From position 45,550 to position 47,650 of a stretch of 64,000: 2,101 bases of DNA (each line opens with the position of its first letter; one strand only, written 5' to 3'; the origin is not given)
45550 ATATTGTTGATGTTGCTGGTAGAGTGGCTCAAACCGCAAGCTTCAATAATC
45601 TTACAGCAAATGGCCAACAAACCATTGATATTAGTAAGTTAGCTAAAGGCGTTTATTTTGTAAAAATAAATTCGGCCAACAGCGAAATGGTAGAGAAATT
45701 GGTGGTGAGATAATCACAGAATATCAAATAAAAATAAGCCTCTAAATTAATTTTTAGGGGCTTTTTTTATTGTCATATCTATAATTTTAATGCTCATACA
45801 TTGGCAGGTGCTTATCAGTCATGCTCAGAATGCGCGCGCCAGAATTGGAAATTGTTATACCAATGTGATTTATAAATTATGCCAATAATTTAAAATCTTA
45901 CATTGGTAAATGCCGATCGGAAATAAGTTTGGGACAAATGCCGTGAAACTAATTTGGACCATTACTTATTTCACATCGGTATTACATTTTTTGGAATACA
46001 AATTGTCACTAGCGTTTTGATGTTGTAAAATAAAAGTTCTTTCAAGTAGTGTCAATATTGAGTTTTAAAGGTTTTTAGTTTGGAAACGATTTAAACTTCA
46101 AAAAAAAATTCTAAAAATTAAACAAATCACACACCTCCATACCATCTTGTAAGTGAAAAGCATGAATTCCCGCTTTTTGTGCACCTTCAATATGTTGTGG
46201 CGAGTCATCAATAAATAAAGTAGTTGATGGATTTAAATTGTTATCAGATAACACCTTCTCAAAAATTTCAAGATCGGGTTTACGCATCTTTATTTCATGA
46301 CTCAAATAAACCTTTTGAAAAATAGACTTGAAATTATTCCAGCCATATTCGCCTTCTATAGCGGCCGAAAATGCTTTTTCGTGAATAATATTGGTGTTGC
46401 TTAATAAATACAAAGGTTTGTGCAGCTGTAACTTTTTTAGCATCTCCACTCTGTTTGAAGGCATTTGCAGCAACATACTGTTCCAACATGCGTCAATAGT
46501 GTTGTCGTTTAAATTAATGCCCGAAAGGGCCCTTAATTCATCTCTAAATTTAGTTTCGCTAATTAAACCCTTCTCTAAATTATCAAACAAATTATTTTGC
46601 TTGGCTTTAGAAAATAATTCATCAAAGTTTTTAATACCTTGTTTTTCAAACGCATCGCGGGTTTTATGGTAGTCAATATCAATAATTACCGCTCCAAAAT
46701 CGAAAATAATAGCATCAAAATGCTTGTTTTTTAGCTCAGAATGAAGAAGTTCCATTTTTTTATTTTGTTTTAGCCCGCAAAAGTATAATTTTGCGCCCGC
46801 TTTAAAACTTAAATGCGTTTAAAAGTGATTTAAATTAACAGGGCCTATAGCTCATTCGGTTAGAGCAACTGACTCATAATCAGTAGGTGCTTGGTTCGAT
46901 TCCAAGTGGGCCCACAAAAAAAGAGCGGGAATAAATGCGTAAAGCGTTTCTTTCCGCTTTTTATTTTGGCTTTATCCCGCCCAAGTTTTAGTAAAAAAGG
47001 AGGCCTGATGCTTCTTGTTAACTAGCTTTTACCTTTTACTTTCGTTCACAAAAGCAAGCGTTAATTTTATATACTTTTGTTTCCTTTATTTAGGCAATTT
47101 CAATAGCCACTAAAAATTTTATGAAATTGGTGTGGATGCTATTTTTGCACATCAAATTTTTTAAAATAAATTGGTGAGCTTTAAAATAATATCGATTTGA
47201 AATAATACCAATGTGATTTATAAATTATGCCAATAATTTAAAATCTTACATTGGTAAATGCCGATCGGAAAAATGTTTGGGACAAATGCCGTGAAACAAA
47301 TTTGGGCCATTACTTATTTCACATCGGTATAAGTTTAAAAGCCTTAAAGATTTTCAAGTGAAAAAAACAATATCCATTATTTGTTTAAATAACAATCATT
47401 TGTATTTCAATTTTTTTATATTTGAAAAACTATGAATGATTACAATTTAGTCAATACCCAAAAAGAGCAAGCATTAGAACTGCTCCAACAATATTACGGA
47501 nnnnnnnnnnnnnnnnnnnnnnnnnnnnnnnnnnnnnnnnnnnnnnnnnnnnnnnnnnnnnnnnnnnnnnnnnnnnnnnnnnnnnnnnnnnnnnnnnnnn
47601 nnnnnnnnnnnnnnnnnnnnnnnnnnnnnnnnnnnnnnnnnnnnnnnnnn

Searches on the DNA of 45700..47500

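Call 8: search_rna_families(source=window, start=45700, end=47500, threshold=evalue, max_evalue=10)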
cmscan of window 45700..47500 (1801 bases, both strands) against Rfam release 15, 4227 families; matches with E-value up to 10: 25.
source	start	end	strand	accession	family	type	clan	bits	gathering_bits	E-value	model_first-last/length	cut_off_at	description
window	46841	46914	+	RF00005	tRNA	Gene; tRNA;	CL00001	69.7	29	1.1e-14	1-71/71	no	tRNA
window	46841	46915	-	RF04354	Plastid-ycf2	Cis-reg;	-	45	65.7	7.8e-08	1-75/75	no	Plastid-ycf2 5UTR RNA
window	45712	45769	-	RF01096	PK-HAV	Cis-reg;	-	25.2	50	2.5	1-56/56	no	HepA virus 3'-terminal pseudoknot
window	46022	46096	-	RF04330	snoMe28S-C3422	Gene; snRNA; snoRNA; CD-box;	-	25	80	3.4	1-79/79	no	Drosophila C/D box small nucleolar RNA snoMe28S-C3422 family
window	45700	45773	+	RF04312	trpB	Cis-reg;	-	24.4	59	1.3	41-107/107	5'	trpB ncRNA motif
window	45700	45770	+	RF00378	Qrr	Gene; sRNA;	-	23.4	50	0.19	37-108/108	5'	Qrr RNA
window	45705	45778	+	RF02362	Yfr10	Gene; sRNA;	-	22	43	2.6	1-78/78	no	Cyanobacterial functional RNA 10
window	45700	45777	+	RF00557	L10_leader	Cis-reg; leader;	-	21.5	44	0.89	64-138/138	5'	Ribosomal protein L10 leader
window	46920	46962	+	RF03560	mir-3926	Gene; miRNA;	-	20.6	82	1.2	11-53/63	no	mir-3926 microRNA precursor family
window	45723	45814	-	RF02075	STnc230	Gene; sRNA;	-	20.6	50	5.6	1-83/83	no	Enterobacterial sRNA STnc230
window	45700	45770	+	RF00506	Thr_leader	Cis-reg; leader;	-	20.5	55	0.65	52-118/118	5'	Threonine operon leader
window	46575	46638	+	RF02077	STnc220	Gene; sRNA;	-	20.5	60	2.2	1-79/79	no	Salmonella enterica sRNA STnc220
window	47089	47185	+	RF01761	wcaG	Cis-reg;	-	20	42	0.73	1-98/98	no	wcaG RNA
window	46908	46992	-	RF02436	SpF43_sRNA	Gene; sRNA;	-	20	70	0.8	1-99/99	no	Streptococcus sRNA SpF43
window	45700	45770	+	RF00514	His_leader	Cis-reg; leader;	-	19.4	49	2.9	40-126/126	5'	Histidine operon leader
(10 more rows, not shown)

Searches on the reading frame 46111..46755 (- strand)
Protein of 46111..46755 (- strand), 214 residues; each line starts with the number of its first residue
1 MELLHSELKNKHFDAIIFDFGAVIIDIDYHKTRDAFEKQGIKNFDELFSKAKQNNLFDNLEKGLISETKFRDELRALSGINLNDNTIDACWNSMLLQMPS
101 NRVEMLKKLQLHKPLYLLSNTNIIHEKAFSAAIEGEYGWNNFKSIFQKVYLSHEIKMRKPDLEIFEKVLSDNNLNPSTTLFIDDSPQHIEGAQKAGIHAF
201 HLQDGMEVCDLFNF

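Call 13: find_encoding_contigs(protein=window:46111-46755:-, flank=10000, max_places=10)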
Protein window:46111-46755:- (214 aa): no gene with exactly this product is on record in the collection.

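Call 20: find_homologous_proteins(query=window:46111-46755:-, max_evalue=1e-20)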
Query window:46111-46755:- (214 aa): 3341 proteins with E <= 1e-20 among 3755 candidates; the best 120 are listed.
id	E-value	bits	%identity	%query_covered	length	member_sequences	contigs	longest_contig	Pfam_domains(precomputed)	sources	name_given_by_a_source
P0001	1.2e-135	468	98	100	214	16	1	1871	PF13419.13,PF00702.33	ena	-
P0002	3.9e-134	463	96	100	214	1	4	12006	PF13419.13,PF00702.33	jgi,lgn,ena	jgi:putative hydrolase of the HAD superfamily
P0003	4.4e-134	463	97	100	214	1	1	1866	PF13419.13,PF00702.33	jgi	jgi:putative hydrolase of the HAD superfamily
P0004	4.4e-134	463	96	100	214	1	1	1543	PF13419.13,PF00702.33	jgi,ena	jgi:putative hydrolase of the HAD superfamily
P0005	3.1e-133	460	96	100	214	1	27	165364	PF13419.13,PF00702.33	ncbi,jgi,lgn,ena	jgi:putative hydrolase of the HAD superfamily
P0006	4.9e-133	459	96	100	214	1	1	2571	PF13419.13,PF00702.33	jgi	jgi:putative hydrolase of the HAD superfamily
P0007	8.1e-133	458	95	100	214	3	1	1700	PF13419.13,PF00702.33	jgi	jgi:putative hydrolase of the HAD superfamily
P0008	1.2e-132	458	95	100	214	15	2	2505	PF13419.13,PF00702.33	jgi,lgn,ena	jgi:putative hydrolase of the HAD superfamily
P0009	2.0e-132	457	95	100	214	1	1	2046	PF13419.13,PF00702.33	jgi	jgi:putative hydrolase of the HAD superfamily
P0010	2.1e-132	457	95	100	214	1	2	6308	PF13419.13,PF00702.33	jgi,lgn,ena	jgi:putative hydrolase of the HAD superfamily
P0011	4.0e-126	437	91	100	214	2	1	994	PF13419.13,PF00702.33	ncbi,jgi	jgi:HAD superfamily hydrolase (TIGR01509 family)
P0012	7.2e-120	416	87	99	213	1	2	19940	PF13419.13,PF00702.33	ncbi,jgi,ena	jgi:FMN phosphatase YigB (HAD superfamily)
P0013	1.8e-119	415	86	100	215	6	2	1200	PF13419.13,PF00702.33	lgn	-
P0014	2.2e-118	411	86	100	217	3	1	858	PF13419.13,PF00702.33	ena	-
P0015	1.0e-117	409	86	100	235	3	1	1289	PF13419.13,PF00702.33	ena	-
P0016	5.5e-117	407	84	100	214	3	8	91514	PF13419.13,PF00702.33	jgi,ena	jgi:putative hydrolase of the HAD superfamily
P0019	3.0e-115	401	83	99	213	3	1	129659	PF13419.13,PF00702.33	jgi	-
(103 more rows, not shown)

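Call 21: find_encoding_contigs(protein=P0005, flank=4000, max_places=10)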
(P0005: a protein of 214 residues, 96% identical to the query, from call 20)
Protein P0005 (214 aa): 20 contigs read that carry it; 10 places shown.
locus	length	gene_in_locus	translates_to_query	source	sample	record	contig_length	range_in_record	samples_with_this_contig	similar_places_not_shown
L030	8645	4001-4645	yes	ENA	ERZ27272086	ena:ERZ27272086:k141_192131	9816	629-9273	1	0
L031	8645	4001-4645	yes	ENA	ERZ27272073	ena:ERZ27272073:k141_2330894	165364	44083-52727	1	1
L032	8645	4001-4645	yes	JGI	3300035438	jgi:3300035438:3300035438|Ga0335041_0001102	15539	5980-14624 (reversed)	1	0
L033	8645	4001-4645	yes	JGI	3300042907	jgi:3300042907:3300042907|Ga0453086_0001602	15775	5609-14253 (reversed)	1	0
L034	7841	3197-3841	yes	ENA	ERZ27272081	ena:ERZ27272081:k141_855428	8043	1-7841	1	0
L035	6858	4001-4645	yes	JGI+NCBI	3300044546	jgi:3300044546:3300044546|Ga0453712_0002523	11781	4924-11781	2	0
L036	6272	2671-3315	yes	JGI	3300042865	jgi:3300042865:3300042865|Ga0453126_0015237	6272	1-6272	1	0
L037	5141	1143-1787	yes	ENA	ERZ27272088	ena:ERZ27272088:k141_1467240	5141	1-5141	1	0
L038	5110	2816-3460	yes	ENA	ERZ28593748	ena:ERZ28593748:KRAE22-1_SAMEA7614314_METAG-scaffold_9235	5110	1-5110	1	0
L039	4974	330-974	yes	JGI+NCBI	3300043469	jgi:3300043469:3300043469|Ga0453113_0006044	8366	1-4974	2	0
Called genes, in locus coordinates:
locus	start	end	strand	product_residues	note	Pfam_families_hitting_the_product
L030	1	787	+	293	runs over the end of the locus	PF01522:Polysacc_deac_1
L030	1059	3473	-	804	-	PF00270:DEAD, PF00271:Helicase_C, PF16124:RecQ_Zn_bind, PF09382:RQC, PF00570:HRDC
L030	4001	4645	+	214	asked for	PF00702:Hydrolase, PF13419:HAD_2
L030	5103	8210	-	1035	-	PF01839:FG-GAP (faint), PF13517:FG-GAP_3, PF07593:UnbV_ASPIC, PF19081:Ig_7, PF18962:Por_Secre_tail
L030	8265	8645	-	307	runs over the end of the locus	?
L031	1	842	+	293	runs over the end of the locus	PF01522:Polysacc_deac_1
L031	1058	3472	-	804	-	PF00270:DEAD, PF00271:Helicase_C, PF16124:RecQ_Zn_bind, PF09382:RQC, PF00570:HRDC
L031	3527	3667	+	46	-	-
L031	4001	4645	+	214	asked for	PF00702:Hydrolase, PF13419:HAD_2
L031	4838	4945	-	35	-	-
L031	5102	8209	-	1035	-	PF01839:FG-GAP (faint), PF13517:FG-GAP_3, PF07593:UnbV_ASPIC, PF19081:Ig_7, PF18962:Por_Secre_tail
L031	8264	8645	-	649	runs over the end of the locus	PF14522:Cytochrome_C7 (faint), PF22113:Mtrc-MtrF_II-IV_dom (faint), PF18962:Por_Secre_tail (weak)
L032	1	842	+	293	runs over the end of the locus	PF01522:Polysacc_deac_1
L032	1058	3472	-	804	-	PF00270:DEAD, PF00271:Helicase_C, PF16124:RecQ_Zn_bind, PF09382:RQC, PF00570:HRDC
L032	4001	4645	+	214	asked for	PF00702:Hydrolase, PF13419:HAD_2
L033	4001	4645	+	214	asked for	PF00702:Hydrolase, PF13419:HAD_2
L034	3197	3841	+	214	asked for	PF00702:Hydrolase, PF13419:HAD_2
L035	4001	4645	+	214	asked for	PF00702:Hydrolase, PF13419:HAD_2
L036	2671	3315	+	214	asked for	PF00702:Hydrolase, PF13419:HAD_2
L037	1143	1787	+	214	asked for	PF00702:Hydrolase, PF13419:HAD_2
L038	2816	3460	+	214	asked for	PF00702:Hydrolase, PF13419:HAD_2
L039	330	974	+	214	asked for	PF00702:Hydrolase, PF13419:HAD_2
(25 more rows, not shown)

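Call 22: find_encoding_contigs(protein=P0016, flank=4000, max_places=6)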
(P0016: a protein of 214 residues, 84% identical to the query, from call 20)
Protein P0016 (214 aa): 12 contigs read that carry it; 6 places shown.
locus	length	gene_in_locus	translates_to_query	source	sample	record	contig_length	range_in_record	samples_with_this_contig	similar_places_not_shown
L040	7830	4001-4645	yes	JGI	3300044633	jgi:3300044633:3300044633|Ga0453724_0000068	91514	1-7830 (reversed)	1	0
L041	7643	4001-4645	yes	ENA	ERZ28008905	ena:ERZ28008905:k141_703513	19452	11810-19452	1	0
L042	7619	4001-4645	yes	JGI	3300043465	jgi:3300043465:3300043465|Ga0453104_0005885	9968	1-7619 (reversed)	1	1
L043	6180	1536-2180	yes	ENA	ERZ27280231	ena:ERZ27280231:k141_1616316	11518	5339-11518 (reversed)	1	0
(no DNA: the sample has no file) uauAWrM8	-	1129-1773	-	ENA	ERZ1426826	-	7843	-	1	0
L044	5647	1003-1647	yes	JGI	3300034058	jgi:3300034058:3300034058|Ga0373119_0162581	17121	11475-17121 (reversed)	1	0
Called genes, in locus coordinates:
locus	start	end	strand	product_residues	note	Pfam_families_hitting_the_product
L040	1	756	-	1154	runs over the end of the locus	-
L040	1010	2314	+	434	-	-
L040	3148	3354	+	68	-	-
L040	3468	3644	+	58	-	-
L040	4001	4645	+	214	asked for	PF00702:Hydrolase (weak), PF13419:HAD_2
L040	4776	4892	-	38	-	-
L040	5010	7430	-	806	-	PF00270:DEAD, PF00271:Helicase_C, PF16124:RecQ_Zn_bind, PF09382:RQC, PF00570:HRDC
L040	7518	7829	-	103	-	PF13358:DDE_3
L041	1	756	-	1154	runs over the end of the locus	-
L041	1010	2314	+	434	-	-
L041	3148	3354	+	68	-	-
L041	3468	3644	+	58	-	-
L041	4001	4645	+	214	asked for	PF00702:Hydrolase (weak), PF13419:HAD_2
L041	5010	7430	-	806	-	PF00270:DEAD, PF00271:Helicase_C, PF16124:RecQ_Zn_bind, PF09382:RQC, PF00570:HRDC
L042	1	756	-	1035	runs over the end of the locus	?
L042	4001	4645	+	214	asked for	PF00702:Hydrolase (weak), PF13419:HAD_2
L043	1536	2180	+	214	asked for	PF00702:Hydrolase (weak), PF13419:HAD_2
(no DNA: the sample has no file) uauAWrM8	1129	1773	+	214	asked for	PF00702:Hydrolase (weak), PF13419:HAD_2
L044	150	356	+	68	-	-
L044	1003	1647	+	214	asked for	PF00702:Hydrolase (weak), PF13419:HAD_2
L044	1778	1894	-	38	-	-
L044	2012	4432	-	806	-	PF00270:DEAD, PF00271:Helicase_C, PF16124:RecQ_Zn_bind, PF09382:RQC, PF00570:HRDC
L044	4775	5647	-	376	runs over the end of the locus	PF13439:Glyco_transf_4 (weak), PF00534:Glycos_transf_1, PF13692:Glyco_trans_1_4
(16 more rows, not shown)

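Call 23: find_encoding_contigs(protein=P0019, flank=4000, max_places=4)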
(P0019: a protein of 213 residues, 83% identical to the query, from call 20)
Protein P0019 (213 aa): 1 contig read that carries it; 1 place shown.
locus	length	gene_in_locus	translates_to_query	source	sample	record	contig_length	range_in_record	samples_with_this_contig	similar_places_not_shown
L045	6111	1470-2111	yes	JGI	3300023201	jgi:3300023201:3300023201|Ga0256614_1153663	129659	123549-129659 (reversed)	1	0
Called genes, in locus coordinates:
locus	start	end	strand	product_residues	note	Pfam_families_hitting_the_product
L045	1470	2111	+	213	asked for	PF00702:Hydrolase, PF13419:HAD_2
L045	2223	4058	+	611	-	PF28495:TMEM260_2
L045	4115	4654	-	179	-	PF00578:AhpC-TSA, PF08534:Redoxin, PF00085:Thioredoxin, PF13098:Thioredoxin_2, PF13905:Thioredoxin_8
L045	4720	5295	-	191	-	PF02441:Flavoprotein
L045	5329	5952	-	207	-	PF13568:OMP_b-brl_2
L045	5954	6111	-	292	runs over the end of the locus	PF11551:Omp28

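Call 62: search_protein_families(library=pfam, proteins=[window:46111-46755:-], max_evalue=0.00001)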
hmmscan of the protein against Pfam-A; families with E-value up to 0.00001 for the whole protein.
window:46111-46755:- (214 aa): 2 families
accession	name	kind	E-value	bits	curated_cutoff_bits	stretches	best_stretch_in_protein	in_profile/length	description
PF13419.12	HAD_2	-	8.6e-12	46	23.8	1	139-199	115-175/178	Haloacid dehalogenase-like hydrolase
PF00702.32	Hydrolase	-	5.3e-09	37.2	26.4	1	14-196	2-191/191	haloacid dehalogenase-like hydrolase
